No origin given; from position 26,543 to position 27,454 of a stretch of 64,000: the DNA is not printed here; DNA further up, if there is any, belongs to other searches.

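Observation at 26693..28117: Two-gene module: Abi-alpha-like protein plus HExxH metallopeptidase-like protein (possibly an undescribed defense pair)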

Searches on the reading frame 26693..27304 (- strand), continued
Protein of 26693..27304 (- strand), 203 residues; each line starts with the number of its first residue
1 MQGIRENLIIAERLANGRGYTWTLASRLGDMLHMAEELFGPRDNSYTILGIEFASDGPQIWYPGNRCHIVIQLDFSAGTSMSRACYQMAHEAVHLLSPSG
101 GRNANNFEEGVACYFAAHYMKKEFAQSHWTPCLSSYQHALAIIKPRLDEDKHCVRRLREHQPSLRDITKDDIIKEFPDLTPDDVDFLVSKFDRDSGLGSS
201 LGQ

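Call 70: search_dna_similar(query=window:26693-27304:-, collection=plasmids, mode=protein, max_evalue=0.001, max_rows=25)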
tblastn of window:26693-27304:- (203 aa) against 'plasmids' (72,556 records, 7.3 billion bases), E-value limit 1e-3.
Records with a match: 18; places in all: 18; records where one place covers at least 80% of the query: 12.
Best place of each record, by identity: <60% 18.
By first word of the organism name: Pantoea 4; Citrobacter 4; Kosakonia 2; Leclercia 2; Achromobacter 1; Cronobacter 1; Serratia 1; Vibrio 1; Enterobacter 1; Deinococcus 1.
By predicted mobility (MOB-suite, as given by PLSDB): mobilizable 7; non-mobilizable 6; conjugative 5.
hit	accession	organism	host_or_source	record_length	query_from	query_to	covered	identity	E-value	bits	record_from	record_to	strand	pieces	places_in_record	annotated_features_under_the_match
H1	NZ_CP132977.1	Achromobacter seleniivolatilans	cell culture,seleniferous soil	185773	9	196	93%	46.6%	1e-46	170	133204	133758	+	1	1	hypothetical protein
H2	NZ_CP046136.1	Pantoea sp. RSPAM1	Oryza sativa,Whole organism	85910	4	168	80%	40.0%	8e-22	128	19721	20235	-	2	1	hypothetical protein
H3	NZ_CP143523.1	Pantoea agglomerans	-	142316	10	168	78%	40.1%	6e-30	122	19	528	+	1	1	hypothetical protein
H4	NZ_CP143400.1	Pantoea agglomerans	Brassica napus,cell culture,Seed,Seed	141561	10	168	78%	40.1%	7e-30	122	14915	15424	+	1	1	hypothetical protein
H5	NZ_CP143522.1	Pantoea agglomerans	-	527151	10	168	78%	37.6%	2e-26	112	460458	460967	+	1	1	hypothetical protein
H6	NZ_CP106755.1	Kosakonia sp. ML.JS2a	Ficus microcarpa,Pure isolate,aerial ...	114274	9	201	95%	30.5%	6e-19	91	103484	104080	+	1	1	hypothetical protein (x2)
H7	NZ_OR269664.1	Kosakonia cowanii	-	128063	13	202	94%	30.8%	2e-18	89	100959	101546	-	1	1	hypothetical protein (x2)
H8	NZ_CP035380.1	Leclercia adecarboxylata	rabbit,single culture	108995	3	169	82%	33.3%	1e-19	93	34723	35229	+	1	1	hypothetical protein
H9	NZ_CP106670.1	Leclercia adecarboxylata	Maize,pure culture,rhizosphere soil of ...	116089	3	169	82%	33.3%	1e-19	93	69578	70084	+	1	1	hypothetical protein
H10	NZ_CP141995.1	Cronobacter malonaticus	Moschus berezovskii,pure culure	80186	23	191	83%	32.2%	1e-20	96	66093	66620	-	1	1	hypothetical protein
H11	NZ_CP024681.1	Citrobacter freundii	Homo sapiens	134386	3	169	82%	32.2%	6e-18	88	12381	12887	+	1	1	hypothetical protein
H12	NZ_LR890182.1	Citrobacter freundii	Homo sapiens,rectal swab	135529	3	169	82%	32.2%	6e-18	88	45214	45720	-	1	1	hypothetical protein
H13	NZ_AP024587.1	Citrobacter amalonaticus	-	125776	3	169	82%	32.2%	1e-17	87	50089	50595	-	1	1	hypothetical protein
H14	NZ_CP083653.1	Citrobacter amalonaticus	-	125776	3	169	82%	32.2%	1e-17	87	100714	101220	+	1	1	hypothetical protein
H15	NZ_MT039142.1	Serratia entomophila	-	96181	19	168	74%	34.4%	1e-20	96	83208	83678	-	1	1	none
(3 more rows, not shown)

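Call 72: get_annotated_region(hit=H1, flank=6000)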
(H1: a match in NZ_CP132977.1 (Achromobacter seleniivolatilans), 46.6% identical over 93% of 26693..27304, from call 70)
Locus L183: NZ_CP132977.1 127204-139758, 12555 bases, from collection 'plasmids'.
description: Achromobacter seleniivolatilans strain R39 plasmid unnamed, complete sequence
organism: Achromobacter seleniivolatilans (NCBI taxid 3047478)
taxonomy: Bacteria; Pseudomonadota; Betaproteobacteria; Burkholderiales; Alcaligenaceae; Achromobacter; Achromobacter seleniivolatilans
host: -; source: cell culture,seleniferous soil; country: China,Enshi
typing (MOB-suite, as given by PLSDB): non-mobilizable; mating-pair formation MPF_I
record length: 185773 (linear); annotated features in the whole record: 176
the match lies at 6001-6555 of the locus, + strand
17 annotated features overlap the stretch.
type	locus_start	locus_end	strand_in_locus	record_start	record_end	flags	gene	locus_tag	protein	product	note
CDS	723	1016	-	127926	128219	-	-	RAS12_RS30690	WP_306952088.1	hypothetical protein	-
CDS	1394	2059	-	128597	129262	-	-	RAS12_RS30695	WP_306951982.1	SOS response-associated peptidase family protein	GO:0006974 - DNA damage response [Evidence IEA]; GO:0018142 - protein-DNA covalent cross-linking [Evidence IEA]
CDS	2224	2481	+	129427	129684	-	-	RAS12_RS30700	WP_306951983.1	hypothetical protein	-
CDS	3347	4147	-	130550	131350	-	-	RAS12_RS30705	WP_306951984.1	hypothetical protein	-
CDS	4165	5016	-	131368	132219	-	-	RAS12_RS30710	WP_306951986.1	hypothetical protein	-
CDS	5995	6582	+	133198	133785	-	-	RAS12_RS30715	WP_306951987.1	hypothetical protein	-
CDS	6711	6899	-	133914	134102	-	-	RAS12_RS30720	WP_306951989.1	hypothetical protein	-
CDS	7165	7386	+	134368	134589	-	-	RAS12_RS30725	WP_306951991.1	hypothetical protein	-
CDS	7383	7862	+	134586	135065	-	-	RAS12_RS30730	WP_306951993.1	hypothetical protein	-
CDS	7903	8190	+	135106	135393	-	-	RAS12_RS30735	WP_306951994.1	hypothetical protein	-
CDS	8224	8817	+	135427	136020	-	-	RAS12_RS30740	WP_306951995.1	hypothetical protein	-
CDS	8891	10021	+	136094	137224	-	-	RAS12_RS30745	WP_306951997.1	hypothetical protein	-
CDS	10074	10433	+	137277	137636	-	-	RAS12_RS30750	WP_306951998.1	hypothetical protein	-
CDS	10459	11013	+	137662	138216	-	-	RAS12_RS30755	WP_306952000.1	hypothetical protein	-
CDS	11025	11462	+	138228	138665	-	-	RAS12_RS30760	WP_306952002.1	hypothetical protein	-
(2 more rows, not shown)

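Call 73: get_annotated_region(hit=H11, flank=6000)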
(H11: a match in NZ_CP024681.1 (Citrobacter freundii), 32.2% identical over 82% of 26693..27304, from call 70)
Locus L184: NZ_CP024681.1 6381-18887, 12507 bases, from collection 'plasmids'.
description: Citrobacter freundii strain UMH14 plasmid pUMH14_1, complete sequence
organism: Citrobacter freundii (NCBI taxid 546)
taxonomy: Bacteria; Pseudomonadota; Gammaproteobacteria; Enterobacterales; Enterobacteriaceae; Citrobacter; Citrobacter freundii
host: -; source: Homo sapiens; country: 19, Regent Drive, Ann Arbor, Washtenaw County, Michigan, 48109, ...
typing (MOB-suite, as given by PLSDB): mobilizable; replicon rep_cluster_1444; relaxase MOBP
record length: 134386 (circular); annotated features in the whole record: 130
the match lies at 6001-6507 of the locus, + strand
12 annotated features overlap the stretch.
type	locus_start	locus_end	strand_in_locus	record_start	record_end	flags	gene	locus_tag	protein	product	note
CDS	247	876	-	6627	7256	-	-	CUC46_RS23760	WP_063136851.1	DUF1349 domain-containing protein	-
CDS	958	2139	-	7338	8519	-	-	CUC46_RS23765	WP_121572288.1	MFS transporter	GO:0055085 - transmembrane transport [Evidence IEA]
CDS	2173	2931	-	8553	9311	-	-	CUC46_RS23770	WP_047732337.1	DeoR/GlpR family DNA-binding transcription regulator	-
CDS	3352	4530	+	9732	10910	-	-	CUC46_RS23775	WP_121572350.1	MFS transporter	GO:0055085 - transmembrane transport [Evidence IEA]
CDS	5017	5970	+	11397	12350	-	-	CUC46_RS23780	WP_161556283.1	type II toxin-antitoxin system RelB/DinJ family antitoxin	-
CDS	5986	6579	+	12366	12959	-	-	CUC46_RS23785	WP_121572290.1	hypothetical protein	-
CDS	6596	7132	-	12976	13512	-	-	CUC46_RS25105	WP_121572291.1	hypothetical protein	-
CDS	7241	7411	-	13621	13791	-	-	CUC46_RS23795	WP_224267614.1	hypothetical protein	-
CDS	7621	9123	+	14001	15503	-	istA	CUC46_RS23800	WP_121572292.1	IS21 family transposase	-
CDS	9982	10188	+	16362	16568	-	-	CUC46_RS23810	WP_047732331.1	hypothetical protein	-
CDS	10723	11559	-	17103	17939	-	-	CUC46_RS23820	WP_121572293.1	PRD domain-containing protein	GO:0006355 - regulation of DNA-templated transcription [Evidence IEA]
CDS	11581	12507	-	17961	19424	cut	-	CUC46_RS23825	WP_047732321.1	family 1 glycosylhydrolase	GO:0005975 - carbohydrate metabolic process [Evidence IEA]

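Call 74: get_annotated_region(hit=H4, flank=6000)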
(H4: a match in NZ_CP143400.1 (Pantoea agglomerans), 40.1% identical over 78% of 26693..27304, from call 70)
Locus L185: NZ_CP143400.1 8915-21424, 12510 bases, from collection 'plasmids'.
description: Pantoea agglomerans strain CFBP8756 plasmid punamed3, complete sequence
organism: Pantoea agglomerans (NCBI taxid 549)
taxonomy: Bacteria; Pseudomonadota; Gammaproteobacteria; Enterobacterales; Erwiniaceae; Pantoea; Pantoea agglomerans
host: -; source: Brassica napus,cell culture,Seed,Seed; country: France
typing (MOB-suite, as given by PLSDB): mobilizable; replicon rep_cluster_1203,rep_cluster_1441; relaxase MOBF,MOBF
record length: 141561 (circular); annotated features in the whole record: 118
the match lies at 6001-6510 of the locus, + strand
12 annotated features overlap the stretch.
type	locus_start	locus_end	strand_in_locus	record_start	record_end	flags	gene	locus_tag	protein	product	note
CDS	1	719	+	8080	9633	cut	-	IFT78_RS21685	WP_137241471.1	class I tRNA ligase family protein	GO:0006418 - tRNA aminoacylation for protein translation [Evidence IEA]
CDS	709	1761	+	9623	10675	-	-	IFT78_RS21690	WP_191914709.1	FAD-dependent oxidoreductase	-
CDS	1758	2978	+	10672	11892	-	-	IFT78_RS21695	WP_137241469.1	MFS transporter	GO:0055085 - transmembrane transport [Evidence IEA]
CDS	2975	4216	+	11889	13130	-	-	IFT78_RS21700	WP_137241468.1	ATP-grasp domain-containing protein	-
CDS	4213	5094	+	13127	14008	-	-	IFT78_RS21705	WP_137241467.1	ABC transporter substrate-binding protein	-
CDS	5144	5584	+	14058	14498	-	-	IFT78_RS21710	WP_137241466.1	GNAT family N-acetyltransferase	-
CDS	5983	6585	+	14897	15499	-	-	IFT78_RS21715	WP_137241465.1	hypothetical protein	-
CDS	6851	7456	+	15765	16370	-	-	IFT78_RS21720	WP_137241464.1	recombinase family protein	GO:0006310 - DNA recombination [Evidence IEA]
CDS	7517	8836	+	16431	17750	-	-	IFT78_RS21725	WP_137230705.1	DUF1173 family protein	-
CDS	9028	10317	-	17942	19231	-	-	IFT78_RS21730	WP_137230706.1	HlyD family efflux transporter periplasmic adaptor subunit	-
CDS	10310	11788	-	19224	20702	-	-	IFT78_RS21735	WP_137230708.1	TolC family protein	GO:0055085 - transmembrane transport [Evidence IEA]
CDS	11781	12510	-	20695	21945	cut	-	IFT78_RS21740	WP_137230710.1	ABC transporter permease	-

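Call 75: search_protein_representatives(alignment_id=A2)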
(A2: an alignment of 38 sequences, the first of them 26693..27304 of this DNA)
Query: 38 sequences, 198 profile positions. Proteins with E-value up to 0.001 (for the whole library): 1361; up to 1e-10: 883; up to 1e-30: 232. The best 150 are listed.
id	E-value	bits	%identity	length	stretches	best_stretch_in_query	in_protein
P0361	6.1e-78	277.2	-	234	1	6-196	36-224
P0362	8.8e-74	263.6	-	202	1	1-197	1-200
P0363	3.3e-72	258.5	-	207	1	3-195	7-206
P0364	1.4e-65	236.8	-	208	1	3-195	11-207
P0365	4.8e-63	228.5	-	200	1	5-196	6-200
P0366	1.6e-60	220.3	-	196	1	5-193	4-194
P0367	9.7e-60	217.8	-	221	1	6-195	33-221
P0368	7.8e-58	211.5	-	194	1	6-194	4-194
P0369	8.7e-58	211.4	-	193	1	9-194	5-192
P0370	1.8e-57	210.4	-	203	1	3-197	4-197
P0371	5.0e-57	208.9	-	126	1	1-125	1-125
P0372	2.8e-56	206.5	-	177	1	1-166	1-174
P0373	5.7e-56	205.4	-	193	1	4-195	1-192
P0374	1.9e-55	203.7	-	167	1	33-197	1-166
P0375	3.9e-55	202.7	-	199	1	16-196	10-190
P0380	2.2e-52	193.7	-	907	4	32-193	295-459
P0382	3.7e-52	193.0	-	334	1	18-195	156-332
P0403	3.4e-47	176.8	-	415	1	9-193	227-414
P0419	1.3e-43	165.2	-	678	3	32-184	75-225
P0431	3.0e-42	160.7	-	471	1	11-196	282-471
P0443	3.2e-40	154.0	-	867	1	13-195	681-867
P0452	3.5e-39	150.6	-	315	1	4-194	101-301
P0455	6.3e-39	149.8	-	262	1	3-194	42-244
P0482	3.3e-37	144.2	-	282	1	7-185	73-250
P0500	6.1e-36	140.1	-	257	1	6-196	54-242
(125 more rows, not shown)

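Call 76: search_protein_families(library=pfam, proteins=[P0380, P0382, P0403, P0419, P0431, P0443, P0452, P0482, P0455, P0500], max_evalue=0.01)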
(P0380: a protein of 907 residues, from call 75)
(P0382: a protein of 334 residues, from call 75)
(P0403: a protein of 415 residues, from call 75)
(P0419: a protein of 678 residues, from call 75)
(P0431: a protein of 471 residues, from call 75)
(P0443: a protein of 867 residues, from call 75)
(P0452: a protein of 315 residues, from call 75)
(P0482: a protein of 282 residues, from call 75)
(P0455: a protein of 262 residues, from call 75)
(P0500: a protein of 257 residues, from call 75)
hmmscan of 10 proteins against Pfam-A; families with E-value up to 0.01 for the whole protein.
P0380 (907 aa): 0 families

P0382 (334 aa): 0 families

P0403 (415 aa): 0 families

P0419 (678 aa): 0 families

P0431 (471 aa): 1 family
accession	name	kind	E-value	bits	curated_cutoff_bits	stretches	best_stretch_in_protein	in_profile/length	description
PF13385.13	Laminin_G_3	-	3.9e-05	24.3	27.6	0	77-130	3-53/151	Concanavalin A-like lectin/glucanases superfamily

P0443 (867 aa): 3 families
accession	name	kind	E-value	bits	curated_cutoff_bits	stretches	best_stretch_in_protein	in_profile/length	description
PF14498.12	Glyco_hyd_65N_2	-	8.3e-57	193.3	27.7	1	33-266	1-232/234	Glycosyl hydrolase family 65, N-terminal domain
PF22124.2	Glyco_hydro_95_cat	-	2.9e-45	155.3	27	1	291-511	2-227/408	Glycosyl hydrolase family 95 catalytic domain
PF21307.2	Glyco_hydro_95_C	-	1.3e-19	70.9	27.6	1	583-648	1-66/94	Glycoside hydrolase family 95, C-terminal domain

P0452 (315 aa): 0 families

P0482 (282 aa): 0 families

P0455 (262 aa): 0 families

P0500 (257 aa): 0 families

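Call 79: search_protein_families(library=pfam, proteins=[L184:5017-5970:+, L150:1383-2753:+, L151:6805-7596:+, L151:7590-8339:+], max_evalue=0.1)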
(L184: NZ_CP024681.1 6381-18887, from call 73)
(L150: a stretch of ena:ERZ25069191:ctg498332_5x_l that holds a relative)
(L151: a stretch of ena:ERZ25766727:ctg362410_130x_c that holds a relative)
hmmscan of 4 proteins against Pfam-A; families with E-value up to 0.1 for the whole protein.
L184:5017-5970:+ (317 aa): 1 family
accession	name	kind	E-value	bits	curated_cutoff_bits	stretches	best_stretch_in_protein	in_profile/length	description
PF04221.18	RelB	-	1.6e-07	31.6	22.4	1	1-59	1-57/82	RelB antitoxin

L150:1383-2753:+ (456 aa): 0 families

L151:6805-7596:+ (263 aa): 0 families

L151:7590-8339:+ (249 aa): 0 families

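Call 86: find_encoding_contigs(protein=P0124, flank=6000, max_places=2)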
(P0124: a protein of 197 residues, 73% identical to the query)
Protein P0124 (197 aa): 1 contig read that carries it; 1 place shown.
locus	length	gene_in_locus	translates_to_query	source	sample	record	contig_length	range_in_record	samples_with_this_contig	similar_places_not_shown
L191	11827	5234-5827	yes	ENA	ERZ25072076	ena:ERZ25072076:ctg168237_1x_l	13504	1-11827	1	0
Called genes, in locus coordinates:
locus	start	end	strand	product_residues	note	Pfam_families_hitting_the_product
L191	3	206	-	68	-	?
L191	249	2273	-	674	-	-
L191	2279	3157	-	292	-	PF01261:AP_endonuc_2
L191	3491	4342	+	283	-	-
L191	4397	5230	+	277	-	-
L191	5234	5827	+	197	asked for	-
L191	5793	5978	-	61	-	-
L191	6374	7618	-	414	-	PF12323:HTH_OrfB_IS605, PF01385:OrfB_IS605, PF07282:Cas12f1-like_TNB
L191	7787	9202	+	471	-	-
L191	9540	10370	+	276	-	PF05721:PhyH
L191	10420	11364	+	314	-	PF05721:PhyH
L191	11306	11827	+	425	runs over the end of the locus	PF05721:PhyH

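Call 87: find_encoding_contigs(protein=P0131, flank=6000, max_places=3)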
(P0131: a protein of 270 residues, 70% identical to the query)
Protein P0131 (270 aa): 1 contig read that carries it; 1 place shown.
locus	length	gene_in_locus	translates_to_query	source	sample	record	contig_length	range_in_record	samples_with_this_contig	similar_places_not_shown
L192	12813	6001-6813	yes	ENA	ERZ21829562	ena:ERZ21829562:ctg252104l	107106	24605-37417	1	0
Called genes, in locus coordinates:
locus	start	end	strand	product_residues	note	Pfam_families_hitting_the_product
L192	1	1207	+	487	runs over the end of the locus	PF00963:Cohesin, PF00404:Dockerin_1, PF13860:FlgD_ig, PF18962:Por_Secre_tail (faint)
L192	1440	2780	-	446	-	-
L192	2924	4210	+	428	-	PF23414:Beta-prop_EML_2, PF24807:WD40_CDC20-Fz, PF25174:Beta-prop_THOC3, PF25175:Beta-prop_WDR5, PF25391:WD40_Gbeta, PF23381:Beta-prop_IFT122_1st, PF24814:WD40_Prp19, PF25173:Beta-prop_WDR3_1st, +16 more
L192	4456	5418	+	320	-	-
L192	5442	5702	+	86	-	-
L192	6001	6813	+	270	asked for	-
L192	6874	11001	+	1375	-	PF07635:PSCyt1 (faint), PF23952:LRR_EndoS (faint), PF14580:LRR_9 (faint), PF13855:LRR_8 (faint), PF12799:LRR_4, PF00963:Cohesin, PF00404:Dockerin_1 (weak), PF13860:FlgD_ig, +2 more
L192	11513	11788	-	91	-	-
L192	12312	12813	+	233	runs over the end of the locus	-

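Call 90: search_solved_structures(query=L155:6758-7849:+, max_evalue=0.001)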
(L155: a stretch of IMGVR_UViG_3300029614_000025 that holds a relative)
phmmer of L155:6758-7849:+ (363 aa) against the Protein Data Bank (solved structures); distinct sequences matched with E-value up to 0.001: 0.

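Call 91: search_solved_structures(query=L174:6000-7742:+, max_evalue=0.001)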
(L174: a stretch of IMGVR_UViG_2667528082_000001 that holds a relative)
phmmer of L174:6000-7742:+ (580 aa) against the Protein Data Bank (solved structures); distinct sequences matched with E-value up to 0.001: 0.

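Call 92: search_solved_structures(query=L174:8361-9314:-, max_evalue=0.001)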
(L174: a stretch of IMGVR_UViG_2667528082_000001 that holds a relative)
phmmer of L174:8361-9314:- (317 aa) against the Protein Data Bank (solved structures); distinct sequences matched with E-value up to 0.001: 0.

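Call 93: search_dna_similar(query=L157:7998-8564:+, collection=phages, mode=protein, max_evalue=0.001, max_rows=15)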
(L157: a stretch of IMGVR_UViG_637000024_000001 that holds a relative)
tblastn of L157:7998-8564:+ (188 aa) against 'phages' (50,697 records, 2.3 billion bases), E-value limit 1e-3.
No match.
